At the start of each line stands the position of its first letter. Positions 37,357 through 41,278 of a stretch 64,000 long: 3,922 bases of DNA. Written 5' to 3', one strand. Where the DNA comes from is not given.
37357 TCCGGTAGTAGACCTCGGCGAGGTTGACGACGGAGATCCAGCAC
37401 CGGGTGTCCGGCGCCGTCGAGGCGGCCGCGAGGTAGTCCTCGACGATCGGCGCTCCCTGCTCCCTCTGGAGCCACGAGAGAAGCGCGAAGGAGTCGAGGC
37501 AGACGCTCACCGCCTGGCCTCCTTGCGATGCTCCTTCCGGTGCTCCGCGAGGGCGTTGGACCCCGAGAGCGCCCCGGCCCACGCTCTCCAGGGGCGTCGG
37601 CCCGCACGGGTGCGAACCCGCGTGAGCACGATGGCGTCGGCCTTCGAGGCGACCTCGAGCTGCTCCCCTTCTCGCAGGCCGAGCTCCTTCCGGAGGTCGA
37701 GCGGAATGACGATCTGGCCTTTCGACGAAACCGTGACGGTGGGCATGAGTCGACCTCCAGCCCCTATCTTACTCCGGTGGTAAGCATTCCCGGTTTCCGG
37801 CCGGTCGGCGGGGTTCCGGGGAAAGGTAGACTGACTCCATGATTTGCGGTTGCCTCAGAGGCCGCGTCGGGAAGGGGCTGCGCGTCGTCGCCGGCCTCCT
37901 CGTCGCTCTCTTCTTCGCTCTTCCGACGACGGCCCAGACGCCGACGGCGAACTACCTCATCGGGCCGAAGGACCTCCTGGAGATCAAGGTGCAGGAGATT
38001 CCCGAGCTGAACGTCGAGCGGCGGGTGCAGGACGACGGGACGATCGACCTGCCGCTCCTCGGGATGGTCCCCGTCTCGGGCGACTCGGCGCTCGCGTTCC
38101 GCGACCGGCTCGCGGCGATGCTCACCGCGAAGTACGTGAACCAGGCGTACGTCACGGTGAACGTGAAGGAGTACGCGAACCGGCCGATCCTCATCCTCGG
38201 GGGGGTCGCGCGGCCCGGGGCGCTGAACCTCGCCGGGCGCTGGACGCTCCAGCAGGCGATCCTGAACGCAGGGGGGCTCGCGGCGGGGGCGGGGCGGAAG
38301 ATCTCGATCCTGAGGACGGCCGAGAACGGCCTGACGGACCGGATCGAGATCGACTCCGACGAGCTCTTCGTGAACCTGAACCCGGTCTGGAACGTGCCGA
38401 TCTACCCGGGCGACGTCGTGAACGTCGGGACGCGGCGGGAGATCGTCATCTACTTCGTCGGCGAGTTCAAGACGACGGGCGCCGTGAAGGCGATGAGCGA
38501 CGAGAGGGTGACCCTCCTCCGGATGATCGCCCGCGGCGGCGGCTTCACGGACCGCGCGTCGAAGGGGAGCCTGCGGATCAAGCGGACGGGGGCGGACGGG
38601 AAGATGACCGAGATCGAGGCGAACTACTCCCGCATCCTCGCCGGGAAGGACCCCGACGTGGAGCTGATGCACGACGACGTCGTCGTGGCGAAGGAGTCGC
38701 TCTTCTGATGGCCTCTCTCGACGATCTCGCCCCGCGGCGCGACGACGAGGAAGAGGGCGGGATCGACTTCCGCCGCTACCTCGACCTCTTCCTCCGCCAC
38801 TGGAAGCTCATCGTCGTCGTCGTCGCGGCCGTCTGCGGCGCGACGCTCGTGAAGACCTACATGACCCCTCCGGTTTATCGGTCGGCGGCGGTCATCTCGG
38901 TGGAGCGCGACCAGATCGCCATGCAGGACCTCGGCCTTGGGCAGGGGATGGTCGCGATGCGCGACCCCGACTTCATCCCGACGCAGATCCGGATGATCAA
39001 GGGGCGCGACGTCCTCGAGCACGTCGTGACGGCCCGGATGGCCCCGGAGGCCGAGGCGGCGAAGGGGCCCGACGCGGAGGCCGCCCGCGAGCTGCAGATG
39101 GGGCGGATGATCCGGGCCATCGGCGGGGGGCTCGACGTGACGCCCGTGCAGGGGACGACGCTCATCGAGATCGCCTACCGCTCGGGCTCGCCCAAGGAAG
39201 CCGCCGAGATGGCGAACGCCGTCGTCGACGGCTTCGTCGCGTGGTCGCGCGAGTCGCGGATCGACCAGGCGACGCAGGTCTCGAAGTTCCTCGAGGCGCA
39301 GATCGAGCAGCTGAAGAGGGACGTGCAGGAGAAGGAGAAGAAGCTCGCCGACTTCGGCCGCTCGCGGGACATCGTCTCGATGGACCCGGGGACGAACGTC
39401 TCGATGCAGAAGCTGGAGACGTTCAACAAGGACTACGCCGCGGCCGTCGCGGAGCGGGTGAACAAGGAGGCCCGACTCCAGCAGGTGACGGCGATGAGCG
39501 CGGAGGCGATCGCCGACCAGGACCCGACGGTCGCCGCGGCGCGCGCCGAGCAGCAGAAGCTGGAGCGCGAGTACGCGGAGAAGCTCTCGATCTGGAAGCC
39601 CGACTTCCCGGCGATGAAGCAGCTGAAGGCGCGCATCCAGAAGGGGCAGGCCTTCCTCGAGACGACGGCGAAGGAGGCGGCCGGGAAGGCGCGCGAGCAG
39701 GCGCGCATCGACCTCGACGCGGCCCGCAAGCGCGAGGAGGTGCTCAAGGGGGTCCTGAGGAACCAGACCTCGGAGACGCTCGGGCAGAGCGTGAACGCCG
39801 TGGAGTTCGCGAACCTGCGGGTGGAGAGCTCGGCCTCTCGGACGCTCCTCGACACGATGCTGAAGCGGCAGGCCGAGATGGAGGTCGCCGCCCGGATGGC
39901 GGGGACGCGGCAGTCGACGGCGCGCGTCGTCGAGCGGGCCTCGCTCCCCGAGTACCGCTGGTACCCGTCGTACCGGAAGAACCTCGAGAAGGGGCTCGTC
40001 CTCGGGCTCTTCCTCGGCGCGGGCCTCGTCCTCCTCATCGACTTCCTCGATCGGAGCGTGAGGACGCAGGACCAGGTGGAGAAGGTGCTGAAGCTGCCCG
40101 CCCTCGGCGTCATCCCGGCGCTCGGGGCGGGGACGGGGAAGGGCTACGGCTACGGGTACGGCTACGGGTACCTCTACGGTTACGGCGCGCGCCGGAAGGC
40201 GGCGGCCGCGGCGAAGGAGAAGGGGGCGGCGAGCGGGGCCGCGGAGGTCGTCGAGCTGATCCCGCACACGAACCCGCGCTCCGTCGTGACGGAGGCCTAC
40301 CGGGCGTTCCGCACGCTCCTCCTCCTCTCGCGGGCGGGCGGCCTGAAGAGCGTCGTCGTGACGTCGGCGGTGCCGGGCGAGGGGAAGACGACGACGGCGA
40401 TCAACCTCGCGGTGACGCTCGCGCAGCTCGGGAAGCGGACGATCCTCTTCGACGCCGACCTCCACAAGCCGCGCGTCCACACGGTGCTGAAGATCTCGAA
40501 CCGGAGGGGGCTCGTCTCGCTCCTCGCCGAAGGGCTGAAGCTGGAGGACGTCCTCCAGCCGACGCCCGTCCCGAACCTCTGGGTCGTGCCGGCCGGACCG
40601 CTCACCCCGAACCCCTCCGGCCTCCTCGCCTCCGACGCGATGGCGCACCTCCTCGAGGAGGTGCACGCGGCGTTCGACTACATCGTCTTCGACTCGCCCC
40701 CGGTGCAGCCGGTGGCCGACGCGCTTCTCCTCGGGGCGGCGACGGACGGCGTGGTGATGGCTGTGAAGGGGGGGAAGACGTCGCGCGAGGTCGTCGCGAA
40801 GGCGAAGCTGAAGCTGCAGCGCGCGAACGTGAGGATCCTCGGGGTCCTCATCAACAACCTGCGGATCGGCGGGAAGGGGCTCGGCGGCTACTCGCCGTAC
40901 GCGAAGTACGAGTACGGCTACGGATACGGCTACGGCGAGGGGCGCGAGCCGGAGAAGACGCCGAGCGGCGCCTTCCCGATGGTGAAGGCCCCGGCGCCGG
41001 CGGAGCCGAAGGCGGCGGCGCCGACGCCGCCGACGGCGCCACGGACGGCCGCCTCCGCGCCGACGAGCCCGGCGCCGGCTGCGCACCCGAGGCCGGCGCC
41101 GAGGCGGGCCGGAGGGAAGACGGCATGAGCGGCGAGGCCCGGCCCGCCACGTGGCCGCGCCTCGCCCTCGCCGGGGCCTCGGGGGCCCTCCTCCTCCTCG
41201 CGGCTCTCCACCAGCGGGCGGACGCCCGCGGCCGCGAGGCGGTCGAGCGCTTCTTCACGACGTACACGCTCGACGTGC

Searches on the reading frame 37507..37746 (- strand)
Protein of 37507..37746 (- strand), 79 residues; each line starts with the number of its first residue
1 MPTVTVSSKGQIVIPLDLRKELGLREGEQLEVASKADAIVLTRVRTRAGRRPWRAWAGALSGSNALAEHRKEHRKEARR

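Call 52: search_protein_families(library=pfam, max_evalue=0.0001, proteins=[window:37507-37746:-])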
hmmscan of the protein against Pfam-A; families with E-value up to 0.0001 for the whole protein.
window:37507-37746:- (79 aa): 1 family
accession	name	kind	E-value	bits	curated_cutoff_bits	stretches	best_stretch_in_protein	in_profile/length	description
PF04014.23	MazE_antitoxin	-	3e-10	40.3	24.7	1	3-46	1-45/48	Antidote-toxin recognition MazE, bacterial antitoxin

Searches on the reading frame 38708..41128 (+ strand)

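Call 13: search_protein_families(library=pfam, max_evalue=0.0001, proteins=[window:38708-41128:+])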
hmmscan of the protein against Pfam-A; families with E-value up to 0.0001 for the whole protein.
window:38708-41128:+ (806 aa): 5 families
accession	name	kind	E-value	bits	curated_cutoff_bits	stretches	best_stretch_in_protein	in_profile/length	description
PF13614.12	AAA_31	-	1.2e-12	48.6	27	1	549-687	4-148/177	AAA domain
PF10609.15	ParA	-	1.3e-12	48.1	27.1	1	548-716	5-173/246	NUBPL iron-transfer P-loop NTPase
PF01656.29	CbiA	-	6.2e-10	39.5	25.4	1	550-719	2-84/125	CobQ/CobB/MinD/ParA nucleotide binding domain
PF02706.20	Wzz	-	1e-08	35.8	25.5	1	19-107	3-88/91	Chain length determinant protein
PF09140.17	MipZ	-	8.3e-05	22.5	20.7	0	549-665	3-109/262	ATPase MipZ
